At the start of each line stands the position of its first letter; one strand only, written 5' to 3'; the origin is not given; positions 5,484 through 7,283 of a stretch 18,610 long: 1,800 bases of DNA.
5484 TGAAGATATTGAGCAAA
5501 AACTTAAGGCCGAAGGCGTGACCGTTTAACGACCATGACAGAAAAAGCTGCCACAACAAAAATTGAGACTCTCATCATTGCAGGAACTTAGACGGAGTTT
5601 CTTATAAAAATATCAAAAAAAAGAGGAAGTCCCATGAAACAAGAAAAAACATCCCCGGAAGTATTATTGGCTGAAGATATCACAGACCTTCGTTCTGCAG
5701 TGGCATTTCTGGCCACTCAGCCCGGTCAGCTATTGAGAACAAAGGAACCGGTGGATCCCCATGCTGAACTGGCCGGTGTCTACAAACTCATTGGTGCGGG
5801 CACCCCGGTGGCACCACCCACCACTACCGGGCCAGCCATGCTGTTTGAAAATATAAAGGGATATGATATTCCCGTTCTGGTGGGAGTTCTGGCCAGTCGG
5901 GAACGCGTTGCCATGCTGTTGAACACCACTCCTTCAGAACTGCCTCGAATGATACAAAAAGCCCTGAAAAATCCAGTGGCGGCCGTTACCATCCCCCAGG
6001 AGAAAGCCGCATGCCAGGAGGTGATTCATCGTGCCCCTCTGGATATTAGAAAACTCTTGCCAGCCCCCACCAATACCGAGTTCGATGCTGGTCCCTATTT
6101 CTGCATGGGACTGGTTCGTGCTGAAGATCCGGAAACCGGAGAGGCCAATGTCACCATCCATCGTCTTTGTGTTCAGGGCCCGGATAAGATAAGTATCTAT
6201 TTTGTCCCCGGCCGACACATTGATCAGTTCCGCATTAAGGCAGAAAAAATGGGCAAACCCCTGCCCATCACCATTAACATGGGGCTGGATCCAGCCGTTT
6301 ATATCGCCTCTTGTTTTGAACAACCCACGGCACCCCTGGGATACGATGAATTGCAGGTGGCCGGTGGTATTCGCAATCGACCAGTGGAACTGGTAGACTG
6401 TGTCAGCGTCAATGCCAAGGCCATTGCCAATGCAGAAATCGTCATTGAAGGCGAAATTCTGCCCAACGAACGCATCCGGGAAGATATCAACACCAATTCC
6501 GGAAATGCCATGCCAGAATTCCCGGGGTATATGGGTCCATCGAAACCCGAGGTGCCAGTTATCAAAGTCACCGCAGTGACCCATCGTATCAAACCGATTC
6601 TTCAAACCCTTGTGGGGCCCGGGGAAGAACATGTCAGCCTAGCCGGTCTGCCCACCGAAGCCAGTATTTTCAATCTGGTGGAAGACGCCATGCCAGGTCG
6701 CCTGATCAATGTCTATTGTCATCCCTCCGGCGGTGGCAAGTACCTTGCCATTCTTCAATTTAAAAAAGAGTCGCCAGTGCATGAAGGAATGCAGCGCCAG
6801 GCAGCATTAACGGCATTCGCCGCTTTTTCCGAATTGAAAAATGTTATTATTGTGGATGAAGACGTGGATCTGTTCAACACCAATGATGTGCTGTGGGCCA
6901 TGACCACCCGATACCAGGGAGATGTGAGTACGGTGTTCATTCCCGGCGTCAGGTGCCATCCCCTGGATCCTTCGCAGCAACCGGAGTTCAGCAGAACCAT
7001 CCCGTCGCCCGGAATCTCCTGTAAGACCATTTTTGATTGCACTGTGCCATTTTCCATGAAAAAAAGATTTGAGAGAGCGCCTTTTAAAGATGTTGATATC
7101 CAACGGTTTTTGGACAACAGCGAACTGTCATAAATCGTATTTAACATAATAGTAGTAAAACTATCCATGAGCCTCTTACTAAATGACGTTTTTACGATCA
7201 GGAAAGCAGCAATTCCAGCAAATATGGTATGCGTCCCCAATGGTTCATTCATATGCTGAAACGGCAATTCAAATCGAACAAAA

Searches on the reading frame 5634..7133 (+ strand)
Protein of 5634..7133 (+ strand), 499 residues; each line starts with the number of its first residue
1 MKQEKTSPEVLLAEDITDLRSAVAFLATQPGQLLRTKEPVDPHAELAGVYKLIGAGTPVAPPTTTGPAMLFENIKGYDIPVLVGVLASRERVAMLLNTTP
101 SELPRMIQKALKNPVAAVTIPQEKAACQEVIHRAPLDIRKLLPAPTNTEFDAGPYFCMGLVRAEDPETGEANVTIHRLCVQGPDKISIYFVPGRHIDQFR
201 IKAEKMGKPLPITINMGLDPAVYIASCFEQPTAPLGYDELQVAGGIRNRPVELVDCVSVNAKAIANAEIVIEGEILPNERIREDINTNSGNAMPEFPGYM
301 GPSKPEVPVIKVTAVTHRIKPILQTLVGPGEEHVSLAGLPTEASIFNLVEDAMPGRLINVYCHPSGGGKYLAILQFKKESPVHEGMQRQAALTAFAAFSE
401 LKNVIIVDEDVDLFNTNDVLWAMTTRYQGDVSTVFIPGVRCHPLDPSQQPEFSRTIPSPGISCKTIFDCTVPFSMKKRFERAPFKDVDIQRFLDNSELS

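Call 5: search_protein_families(library=pfam, proteins=[window:5634-7133:+], max_evalue=0.01)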
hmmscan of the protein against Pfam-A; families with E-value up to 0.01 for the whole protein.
window:5634-7133:+ (499 aa): 3 families
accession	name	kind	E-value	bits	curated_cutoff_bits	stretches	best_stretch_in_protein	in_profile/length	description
PF01977.22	UbiD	-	9e-53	178.9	23.3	1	121-328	4-204/206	3-octaprenyl-4-hydroxybenzoate carboxy-lyase Rift-related domain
PF20696.2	UbiD_C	-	9.9e-29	100.4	24.2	1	336-469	3-127/127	3-octaprenyl-4-hydroxybenzoate carboxy-lyase C-terminal domain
PF20695.2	UbiD_N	-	5.9e-18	65.2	24.3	1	29-110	6-77/78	3-octaprenyl-4-hydroxybenzoate carboxy-lyase N-terminal domain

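Call 6: search_protein_families(library=ncbifam, proteins=[window:5634-7133:+], max_evalue=0.01)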
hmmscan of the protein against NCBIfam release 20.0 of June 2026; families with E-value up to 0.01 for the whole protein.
window:5634-7133:+ (499 aa): 7 families
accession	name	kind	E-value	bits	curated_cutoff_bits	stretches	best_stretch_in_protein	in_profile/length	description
NF041204.1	VdcC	exception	4.1e-129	431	650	1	17-492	2-460/467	non-oxidative hydroxyarylic acid decarboxylases subunit C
TIGR00148.1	TIGR00148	subfamily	5.5e-70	236.2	244.85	1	29-451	10-425/438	UbiD family decarboxylase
TIGR03701.1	mena_SCO4490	equivalog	1e-48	166.2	495.9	1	29-439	8-417/433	menaquinone biosynthesis decarboxylase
TIGR02724.1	phenyl_P_beta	equivalog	1.5e-39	135.7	468.95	1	64-478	39-448/472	phenylphosphate carboxylase subunit beta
NF008175.0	PRK10922.1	equivalog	4.8e-37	127.6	788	2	122-441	125-435/497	4-hydroxy-3-polyprenylbenzoate decarboxylase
NF041219.1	BagN_FevL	exception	6.5e-23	81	1000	1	92-326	97-323/502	bagremycin/ferroverdin biosynthesis UbiD family decarboxylase BagN/FevL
TIGR02723.1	phenyl_P_alpha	equivalog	2.1e-19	69.5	564.6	1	68-477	50-450/485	phenylphosphate carboxylase subunit alpha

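Call 42: find_related_loci(query=window:5634-7133:+, collection=metagenome_contigs, flank=10000)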
Query window:5634-7133:+ (499 aa) in metagenome_contigs; peptide patterns used: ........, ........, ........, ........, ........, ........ (x = any residue, [..] = any of these).
203 stretches matched a pattern; 78 encode a relative of the query (tblastn E <= 1e-3); 78 distinct loci.
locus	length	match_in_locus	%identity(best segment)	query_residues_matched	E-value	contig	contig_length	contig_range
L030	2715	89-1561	71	6-492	0e+0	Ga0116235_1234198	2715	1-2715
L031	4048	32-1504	71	6-492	0e+0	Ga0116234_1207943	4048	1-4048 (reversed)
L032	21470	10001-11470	72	9-497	0e+0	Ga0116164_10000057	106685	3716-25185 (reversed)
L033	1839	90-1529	69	13-492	0e+0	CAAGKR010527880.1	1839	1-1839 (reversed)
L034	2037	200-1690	68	2-499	0e+0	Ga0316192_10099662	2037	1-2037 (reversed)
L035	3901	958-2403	67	11-493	0e+0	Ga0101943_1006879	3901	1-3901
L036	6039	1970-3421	64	9-493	0e+0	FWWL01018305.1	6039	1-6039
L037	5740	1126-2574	65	12-493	0e+0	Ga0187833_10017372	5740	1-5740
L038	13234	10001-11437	65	13-493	0e+0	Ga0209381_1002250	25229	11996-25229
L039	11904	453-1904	63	11-496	0e+0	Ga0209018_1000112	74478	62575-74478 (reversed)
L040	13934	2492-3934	65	13-493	0e+0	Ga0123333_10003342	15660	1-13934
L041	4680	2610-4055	65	13-494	0e+0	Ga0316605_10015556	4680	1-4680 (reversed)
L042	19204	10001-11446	66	11-493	0e+0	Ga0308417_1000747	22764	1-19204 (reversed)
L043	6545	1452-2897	66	13-493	0e+0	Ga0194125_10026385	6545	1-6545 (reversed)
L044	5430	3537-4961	65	15-489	0e+0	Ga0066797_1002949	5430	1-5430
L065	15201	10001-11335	32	16-478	4e-56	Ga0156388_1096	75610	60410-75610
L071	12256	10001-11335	31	16-478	7e-51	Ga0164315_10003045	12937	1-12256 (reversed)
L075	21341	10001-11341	28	31-492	4e-47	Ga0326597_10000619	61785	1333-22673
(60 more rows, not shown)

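Call 46: search_protein_families(library=pfam, proteins=[L065:582-1556:-, L065:1572-2048:-, L065:2045-3526:-, L065:3804-4289:-, L065:4278-4985:+, L065:4960-5667:-, L065:5694-6662:-, L065:6915-8768:+, L065:8778-9863:+, L065:13099-14370:+], max_evalue=0.001)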
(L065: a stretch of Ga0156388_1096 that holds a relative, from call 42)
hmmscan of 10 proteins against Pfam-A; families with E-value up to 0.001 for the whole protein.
L065:582-1556:- (324 aa): 2 families
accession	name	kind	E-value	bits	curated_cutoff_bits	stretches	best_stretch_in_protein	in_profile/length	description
PF12127.13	FloA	-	2.2e-158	526.8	34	1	8-317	4-312/314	Flotillin-like protein FloA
PF02403.27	Seryl_tRNA_N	-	7e-06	26.7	28.2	1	188-281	4-97/108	Seryl-tRNA synthetase N-terminal domain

L065:1572-2048:- (158 aa): 2 families
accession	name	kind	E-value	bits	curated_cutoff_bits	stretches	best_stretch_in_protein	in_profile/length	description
PF01957.25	NfeD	-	3.3e-13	50.1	29.1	1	101-156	2-57/57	NfeD-like C-terminal, partner-binding domain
PF24961.1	NfeD_membrane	-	0.00034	21.1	26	1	7-70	51-115/119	NfeD integral membrane domain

L065:2045-3526:- (493 aa): 3 families
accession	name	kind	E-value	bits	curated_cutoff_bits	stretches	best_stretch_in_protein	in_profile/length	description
PF25145.1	NfeD1b_N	-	3.5e-36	125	40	1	31-188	1-156/189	NfeD1b, N-terminal domain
PF24961.1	NfeD_membrane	-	4.4e-24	85.3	26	1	270-391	4-114/119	NfeD integral membrane domain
PF01957.25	NfeD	-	6.7e-09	36.3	29.1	1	432-483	6-57/57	NfeD-like C-terminal, partner-binding domain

L065:3804-4289:- (161 aa): 2 families
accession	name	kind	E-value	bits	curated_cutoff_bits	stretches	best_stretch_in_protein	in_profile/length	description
PF01243.27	PNPOx_N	-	1.3e-09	38.9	28.1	1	7-107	3-94/120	Pyridoxamine 5'-phosphate oxidase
PF12900.13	Pyridox_ox_2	-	5.8e-06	26.8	27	1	11-101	7-102/140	Pyridoxamine 5'-phosphate oxidase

L065:4278-4985:+ (235 aa): 1 family
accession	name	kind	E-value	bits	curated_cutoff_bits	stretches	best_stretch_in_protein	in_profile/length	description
PF00293.34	NUDIX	-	5e-20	72.3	21.1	1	83-202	2-123/134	NUDIX domain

L065:4960-5667:- (235 aa): 2 families
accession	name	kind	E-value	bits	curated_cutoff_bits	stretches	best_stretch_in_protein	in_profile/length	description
PF12850.12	Metallophos_2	-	7e-17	62.3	27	1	17-225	1-153/154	Calcineurin-like phosphoesterase superfamily domain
PF00149.33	Metallophos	-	3.5e-16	60.6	21.5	1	17-169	1-190/191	Calcineurin-like phosphoesterase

L065:5694-6662:- (322 aa): 2 families
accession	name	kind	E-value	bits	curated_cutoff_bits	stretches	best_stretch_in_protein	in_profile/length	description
PF03466.25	LysR_substrate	-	3.6e-40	138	28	1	91-297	2-207/209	LysR substrate binding domain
PF00126.33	HTH_1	-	2.4e-18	66.2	26.6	1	7-65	1-59/60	Bacterial regulatory helix-turn-helix protein, lysR family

L065:6915-8768:+ (617 aa): 1 family
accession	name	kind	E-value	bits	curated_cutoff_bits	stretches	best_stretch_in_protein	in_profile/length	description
PF00391.29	PEP-utilizers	-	6.4e-26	90.2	23.1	1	541-611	2-72/72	PEP-utilising enzyme, mobile domain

L065:8778-9863:+ (361 aa): 1 family
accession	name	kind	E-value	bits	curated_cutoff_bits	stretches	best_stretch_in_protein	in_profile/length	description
PF01326.24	PPDK_N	-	1.8e-119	399.3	27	1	20-343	2-325/328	Pyruvate phosphate dikinase, AMP/ATP-binding domain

L065:13099-14370:+ (423 aa): 2 families
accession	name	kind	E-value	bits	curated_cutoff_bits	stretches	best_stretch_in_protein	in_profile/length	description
PF23189.1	UPF0261_C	-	8.3e-64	215.3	27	1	208-422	1-217/218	Uncharacterised protein family (UPF0261) C-terminal domain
PF06792.17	UPF0261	-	6.5e-51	173.2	27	1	23-199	1-174/176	Uncharacterised protein family (UPF0261) N-terminal domain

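Call 47: search_protein_families(library=ncbifam, proteins=[L065:10001-11407:+, L065:11422-13077:+, L065:14410-15066:+, L065:4278-4985:+, L065:3804-4289:-, L071:4524-5012:-, L071:5016-5675:-, L071:5787-6746:-, L071:2988-4442:-, L065:6-515:-], max_evalue=0.001)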
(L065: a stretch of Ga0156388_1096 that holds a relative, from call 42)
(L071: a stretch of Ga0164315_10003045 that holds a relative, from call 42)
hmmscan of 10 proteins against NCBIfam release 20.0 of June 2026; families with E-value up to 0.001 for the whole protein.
L065:10001-11407:+ (468 aa): 7 families
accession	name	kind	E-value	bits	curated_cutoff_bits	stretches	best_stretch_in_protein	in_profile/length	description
TIGR02724.1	phenyl_P_beta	equivalog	1.1e-151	505.4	468.95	1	3-467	2-470/472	phenylphosphate carboxylase subunit beta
TIGR00148.1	TIGR00148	subfamily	1.7e-106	356.6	244.85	1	4-438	1-437/438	UbiD family decarboxylase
NF041204.1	VdcC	exception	1.7e-93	313.6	650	1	2-441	2-440/467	non-oxidative hydroxyarylic acid decarboxylases subunit C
TIGR03701.1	mena_SCO4490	equivalog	6.7e-81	272.2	495.9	1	6-419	1-423/433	menaquinone biosynthesis decarboxylase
NF008175.0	PRK10922.1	equivalog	3.2e-72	243.7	788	1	2-467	7-489/497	4-hydroxy-3-polyprenylbenzoate decarboxylase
TIGR02723.1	phenyl_P_alpha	equivalog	1.3e-63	215.4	564.6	1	2-444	8-450/485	phenylphosphate carboxylase subunit alpha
NF041219.1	BagN_FevL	exception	2.4e-63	214.3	1000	1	1-405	17-436/502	bagremycin/ferroverdin biosynthesis UbiD family decarboxylase BagN/FevL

L065:11422-13077:+ (551 aa): 102 families (the best 25 are shown)
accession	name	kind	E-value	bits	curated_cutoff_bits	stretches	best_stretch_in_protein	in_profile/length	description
NF004758.0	PRK06087.1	equivalog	1.2e-86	291.3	736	1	8-548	9-539/548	medium-chain fatty-acid--CoA ligase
NF004837.0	PRK06187.1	subfamily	6.1e-86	288.8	476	1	22-546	7-524/531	long-chain-fatty-acid--CoA ligase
TIGR03208.1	cyc_hxne_CoA_lg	equivalog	6.7e-80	269.3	792.3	1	16-541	15-537/538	cyclohexanecarboxylate-CoA ligase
NF009233.0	PRK12583.1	subfamily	2.2e-76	257.4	832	1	22-548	17-554/558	fatty acid CoA ligase family protein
TIGR02275.1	DHB_AMP_lig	equivalog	7.5e-74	248.9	723.55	1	6-540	6-525/526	(2,3-dihydroxybenzoyl)adenylate synthase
NF005801.1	PRK07656.1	equivalog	1.2e-70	238.6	657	1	30-541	8-500/500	FadD3 family acyl-CoA ligase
NF008192.1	PRK10946.1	equivalog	9.8e-63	212.2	783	1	5-547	6-532/534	(2,3-dihydroxybenzoyl)adenylate synthase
NF005676.0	PRK07470.1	equivalog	3.9e-60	204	774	1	29-547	26-532/544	acyl-CoA synthetase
NF006182.0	PRK08316.1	subfamily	2.9e-59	201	663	1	22-545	10-518/523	fatty acyl-CoA synthetase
NF009071.0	PRK12406.1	subfamily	1.7e-58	198.3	701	1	49-546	13-504/510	acyl-CoA synthetase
NF005714.0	PRK07529.1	subfamily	3e-58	197.6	632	1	32-543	39-575/640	acyl-CoA synthetase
NF005702.0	PRK07514.1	subfamily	7.4e-56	189.5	558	1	26-546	6-502/506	malonyl-CoA synthase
NF004511.1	PRK05852.1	equivalog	2.5e-55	188.1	650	1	27-541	3-501/505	FadD7 family fatty acid--CoA ligase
NF052580.1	Str24CoAsynCasG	equivalog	3.6e-53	180.7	750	2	263-539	267-545/548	steroid-24-oyl-CoA synthetase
NF005307.0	PRK06839.1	equivalog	3.9e-53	180.8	748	1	29-545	8-494/496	o-succinylbenzoate--CoA ligase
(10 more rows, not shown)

L065:14410-15066:+ (218 aa): 8 families
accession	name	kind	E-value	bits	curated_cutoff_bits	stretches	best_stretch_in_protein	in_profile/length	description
NF041630.1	CBS_CbpB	equivalog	5.1e-08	32.9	125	0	3-53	83-132/143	cyclic-di-AMP-binding protein CbpB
NF011447.0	PRK14869.2-3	equivalog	4.9e-07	28.7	522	0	74-139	67-133/540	putative manganese-dependent inorganic diphosphatase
TIGR01302.1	IMP_dehydrog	equivalog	9.2e-06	24.8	481.5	0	3-64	145-208/450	IMP dehydrogenase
NF041552.1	TF_PrdR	equivalog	1.4e-05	23.7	795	0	2-58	71-127/577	sigma-54 dependent transcriptional regulator PrdR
NF011443.0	PRK14869.1-5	equivalog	1.7e-05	23.5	335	0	3-56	71-125/546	putative manganese-dependent inorganic diphosphatase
NF041569.1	A-tRNAntase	equivalog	0.0001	20.7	1440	1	71-136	305-370/880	A-adding tRNA nucleotidyltransferase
NF011445.0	PRK14869.2-1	equivalog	0.0003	19.3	483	0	76-115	69-108/548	putative manganese-dependent inorganic diphosphatase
TIGR01186.1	proV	subfamily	0.00095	18.4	326.6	0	4-70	245-312/363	betaine/proline/choline family ABC transporter ATP-binding protein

L065:4278-4985:+ (235 aa): 5 families
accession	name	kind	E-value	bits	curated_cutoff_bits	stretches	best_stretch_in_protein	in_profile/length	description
NF002995.0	PRK03759.1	equivalog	1.8e-58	197.3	127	1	53-220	4-173/185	isopentenyl-diphosphate Delta-isomerase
TIGR02150.1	IPP_isom_1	equivalog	1e-41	142.5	105.8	1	58-213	1-156/159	isopentenyl-diphosphate delta-isomerase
NF041653.1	Nud_hyd_Meth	equivalog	2e-10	40.8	300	1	60-211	4-152/170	Nudix hydrolase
NF011922.0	PRK15393.1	equivalog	5.1e-06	26.3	152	1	54-197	9-147/182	NUDIX hydrolase YfcD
NF006530.0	PRK08999.1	equivalog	0.00029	20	245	1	93-199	15-114/315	Nudix family hydrolase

L065:3804-4289:- (161 aa): 2 families
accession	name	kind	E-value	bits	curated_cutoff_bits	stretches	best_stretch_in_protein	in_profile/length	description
NF002900.0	PRK03467.1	equivalog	1.3e-06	28.2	176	1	9-110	10-112/150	YhbP family protein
TIGR03667.1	Rv3369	hypoth_equivalog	7.2e-05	22.7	125.3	1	12-106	11-101/130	TIGR03667 family PPOX class F420-dependent oxidoreductase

L071:4524-5012:- (162 aa): 2 families
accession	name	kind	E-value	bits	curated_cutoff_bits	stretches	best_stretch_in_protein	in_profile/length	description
NF002900.0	PRK03467.1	equivalog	1.3e-08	34.7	176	1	10-108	11-110/150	YhbP family protein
TIGR03667.1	Rv3369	hypoth_equivalog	4.1e-05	23.5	125.3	1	9-107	8-102/130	TIGR03667 family PPOX class F420-dependent oxidoreductase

L071:5016-5675:- (219 aa): 5 families
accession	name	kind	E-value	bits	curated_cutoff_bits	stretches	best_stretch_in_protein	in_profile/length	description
NF006988.0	PRK09453.1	equivalog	4.8e-10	39.6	117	1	1-74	1-83/183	phosphodiesterase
NF008516.0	PRK11439.1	equivalog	5.6e-08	33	326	1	3-70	19-87/218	protein-serine/threonine phosphatase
NF001204.0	PRK00166.1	equivalog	2.5e-07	30.3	176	1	2-89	2-90/276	symmetrical bis(5'-nucleosyl)-tetraphosphatase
NF007425.0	PRK09968.1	equivalog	3.9e-06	26.7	332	1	3-69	17-84/218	protein-serine/threonine phosphatase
TIGR00040.1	yfcE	subfamily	5.6e-05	23.3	56.25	1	1-156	1-120/158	YfcE family phosphodiesterase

L071:5787-6746:- (319 aa): 54 families (the best 25 are shown)
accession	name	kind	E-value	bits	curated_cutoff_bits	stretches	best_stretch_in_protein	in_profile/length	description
NF040786.1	LysR_Sec_metab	equivalog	2e-57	194.4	250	1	2-293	1-296/298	selenium metabolism-associated LysR family transcriptional regulator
TIGR03339.1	phn_lysR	subfamily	2.2e-50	171.5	341.1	1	6-290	1-278/279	aminoethylphosphonate catabolism associated LysR family transcriptional regulator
NF047520.1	trans_act_CidR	equivalog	1.4e-43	149.1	415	1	3-293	2-290/292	cidABC operon transcriptional activator CidR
NF053705.1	TransRegGltCGpos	equivalog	1.1e-40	139.7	350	1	3-296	2-294/300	glutamate biosynthesis transcriptional regulator GltC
NF045775.1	acetoin_reg_AlsR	exception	1e-36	126.9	430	1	3-292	2-289/290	acetoin biosynthesis transcriptional regulator AlsR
NF008416.0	PRK11242.1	equivalog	1.2e-35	123.3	277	1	4-298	3-294/300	transcriptional regulator CynR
NF040889.1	trans_reg_YeiE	equivalog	7.3e-35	120.6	480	1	2-290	3-285/288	DNA-binding transcriptional regulator YeiE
NF009327.0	PRK12684.1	subfamily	1.3e-33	116.6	402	1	2-257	1-257/313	CysB family HTH-type transcriptional regulator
NF008095.0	PRK10837.1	subfamily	8.7e-33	113.8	281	1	2-291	3-286/290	LysR family transcriptional regulator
NF045990.1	TransRegCbbRRhodb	equivalog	4.2e-31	108.1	450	1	2-291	6-296/304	LysR family regulator CbbR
NF007385.0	PRK09906.1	equivalog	4.9e-30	104.7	356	1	3-297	2-293/296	DNA-binding transcriptional regulator HcaR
NF008722.0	PRK11716.1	equivalog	2.6e-27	95.6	246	1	3-293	2-292/293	HTH-type transcriptional activator IlvY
NF009326.0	PRK12681.1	equivalog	8.3e-27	94.5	436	1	3-253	2-254/324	HTH-type transcriptional regulator CysB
NF009324.0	PRK12679.1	equivalog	1.1e-26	93.7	491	1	3-256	2-256/316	HTH-type transcriptional regulator Cbl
TIGR02424.1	TF_pcaQ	equivalog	1.3e-26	93.2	303.8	1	2-293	3-296/300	pca operon transcription factor PcaQ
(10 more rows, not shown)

L071:2988-4442:- (484 aa): 3 families
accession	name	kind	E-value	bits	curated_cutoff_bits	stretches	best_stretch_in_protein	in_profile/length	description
NF047768.1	Clp_like_SDH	equivalog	6.8e-08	32.3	250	1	46-134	67-148/260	SDH family Clp fold serine proteinase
TIGR00706.1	SppA_dom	equivalog_domain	2.8e-07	30.4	155.45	1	32-137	4-111/208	signal peptide peptidase SppA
NF045542.1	Clp_rel_HeadMat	equivalog_domain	1.9e-05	24.7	120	1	44-121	20-95/165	head maturation protease, ClpP-related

L065:6-515:- (169 aa): 0 families

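Call 62: search_solved_structures(query=window:5634-7133:+, max_evalue=1e-10)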
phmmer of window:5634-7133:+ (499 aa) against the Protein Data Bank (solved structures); distinct sequences matched with E-value up to 1e-10: 40.
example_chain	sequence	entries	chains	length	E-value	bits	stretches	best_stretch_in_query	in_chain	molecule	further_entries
5o3n_A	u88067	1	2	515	1.4e-197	660.7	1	14-489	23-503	3,4-dihydroxybenzoate decarboxylase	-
5ny5_A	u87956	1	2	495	1.7e-197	660.4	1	15-489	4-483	3,4-dihydroxybenzoate decarboxylase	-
5o3m_A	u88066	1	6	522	4.2e-195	652.5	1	15-492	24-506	Protocatechuate decarboxylase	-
6h6v_A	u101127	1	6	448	3.2e-80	273.6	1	19-491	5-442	3-polyprenyl-4-hydroxybenzoate decarboxylase and related decarboxylases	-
6h6x_B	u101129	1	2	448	4.2e-79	269.9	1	19-491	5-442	3-polyprenyl-4-hydroxybenzoate decarboxylase and related decarboxylases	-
7p9q_A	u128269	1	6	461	4.5e-58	200.6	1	18-492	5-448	AnInD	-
8pmk_A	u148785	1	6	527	1.1e-42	149.8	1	17-489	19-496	Phthaloyl-CoA decarboxylase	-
8oz5_A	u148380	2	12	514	1.3e-42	149.5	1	18-489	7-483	Phthaloyl-CoA decarboxylase (Pcd)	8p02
7ae4_A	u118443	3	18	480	1.3e-35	126.5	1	17-473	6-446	Phenolic acid decarboxylase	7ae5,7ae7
5m1c_A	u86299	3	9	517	2.4e-32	115.8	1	17-470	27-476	3-octaprenyl-4-hydroxybenzoate carboxy-lyase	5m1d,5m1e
2idb_A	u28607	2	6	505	2.4e-32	115.7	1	17-470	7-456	3-octaprenyl-4-hydroxybenzoate carboxy-lyase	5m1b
7pda_A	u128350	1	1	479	3.5e-30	108.6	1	64-483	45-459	UbiD family decarboxylase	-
6da6_A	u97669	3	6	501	8.6e-23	84.2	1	16-428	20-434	UbiD-like decarboxylase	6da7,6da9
7abo_C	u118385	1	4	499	3e-20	75.8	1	39-472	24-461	UbiD-like decarboxylase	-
7abn_D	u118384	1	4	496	2.6e-19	72.7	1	39-472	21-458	UbiD-like decarboxylase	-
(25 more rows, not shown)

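Call 64: search_protein_families(library=pfam, proteins=[L075:17467-18588:+], max_evalue=0.001)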
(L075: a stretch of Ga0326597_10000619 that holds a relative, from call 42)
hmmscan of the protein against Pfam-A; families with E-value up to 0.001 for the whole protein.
L075:17467-18588:+ (374 aa): 2 families
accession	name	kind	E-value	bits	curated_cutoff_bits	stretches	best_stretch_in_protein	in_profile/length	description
PF01243.27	PNPOx_N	-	4.4e-11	43.7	28.1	1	229-326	6-94/120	Pyridoxamine 5'-phosphate oxidase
PF12900.13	Pyridox_ox_2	-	3e-06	27.7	27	1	226-356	3-137/140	Pyridoxamine 5'-phosphate oxidase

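Call 93: search_protein_families(library=pfam, proteins=[L032:7046-8239:+, L032:8497-9783:+, L032:11498-11905:+, L032:11918-12508:+, L032:13132-14088:+, L032:14687-15772:+, L032:16332-16886:+], max_evalue=0.001)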
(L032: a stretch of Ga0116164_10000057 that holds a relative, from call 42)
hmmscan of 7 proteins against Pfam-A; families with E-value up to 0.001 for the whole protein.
L032:7046-8239:+ (397 aa): 1 family
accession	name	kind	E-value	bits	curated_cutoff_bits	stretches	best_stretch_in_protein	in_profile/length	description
PF02515.22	CoA_transf_3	-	8.6e-128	426.9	23.3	1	5-373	1-366/366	CoA-transferase family III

L032:8497-9783:+ (428 aa): 2 families
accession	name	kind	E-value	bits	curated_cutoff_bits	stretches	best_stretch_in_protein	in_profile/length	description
PF07690.21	MFS_1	-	9.8e-43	146.8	33.4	2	41-269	4-221/347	Major Facilitator Superfamily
PF12832.13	MFS_1_like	-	2.1e-05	24.2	25.2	1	54-402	17-367/373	MFS_1 like family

L032:11498-11905:+ (135 aa): 1 family
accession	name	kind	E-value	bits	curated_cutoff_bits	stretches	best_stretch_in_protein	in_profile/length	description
PF21758.2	PAC_bac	-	9.5e-37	125.6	27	1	20-133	2-114/115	Bacterial proteasome assembling chaperone-like protein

L032:11918-12508:+ (196 aa): 1 family
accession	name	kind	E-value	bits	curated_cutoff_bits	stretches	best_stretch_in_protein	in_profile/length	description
PF02441.25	Flavoprotein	-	2e-42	145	22.7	1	5-172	3-160/162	Flavoprotein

L032:13132-14088:+ (318 aa): 7 families
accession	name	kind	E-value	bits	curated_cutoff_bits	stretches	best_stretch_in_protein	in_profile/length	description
PF00989.32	PAS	-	5.7e-16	59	22.6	1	46-147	2-103/113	PAS fold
PF08447.18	PAS_3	-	3.9e-13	49.9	25.6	1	68-146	2-81/89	PAS fold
PF00196.25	GerE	-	1.2e-12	47.7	23.5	1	258-306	2-50/57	Bacterial regulatory proteins, luxR family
PF13426.13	PAS_9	-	8.4e-12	45.7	27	1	56-159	2-103/103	PAS domain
PF08448.16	PAS_4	-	4.1e-11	43.5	23.1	1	51-161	1-109/110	PAS fold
PF13188.13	PAS_8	-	5.1e-08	33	21.8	1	46-98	2-54/65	PAS domain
PF24820.1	Diguanyl_cycl_sensor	-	0.0001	22.6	28.1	1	50-142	1-98/109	Diguanylate cyclase-like sensor domain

L032:14687-15772:+ (361 aa): 1 family
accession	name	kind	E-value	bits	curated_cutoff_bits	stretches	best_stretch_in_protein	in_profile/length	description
PF03480.18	DctP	-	4.4e-42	144.8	23.4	1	40-316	2-281/286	Bacterial extracellular solute-binding protein, family 7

L032:16332-16886:+ (184 aa): 1 family
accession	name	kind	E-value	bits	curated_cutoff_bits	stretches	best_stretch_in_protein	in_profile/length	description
PF04290.18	DctQ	-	4.5e-13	49.7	28.3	1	47-175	1-128/132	Tripartite ATP-independent periplasmic transporters, DctQ component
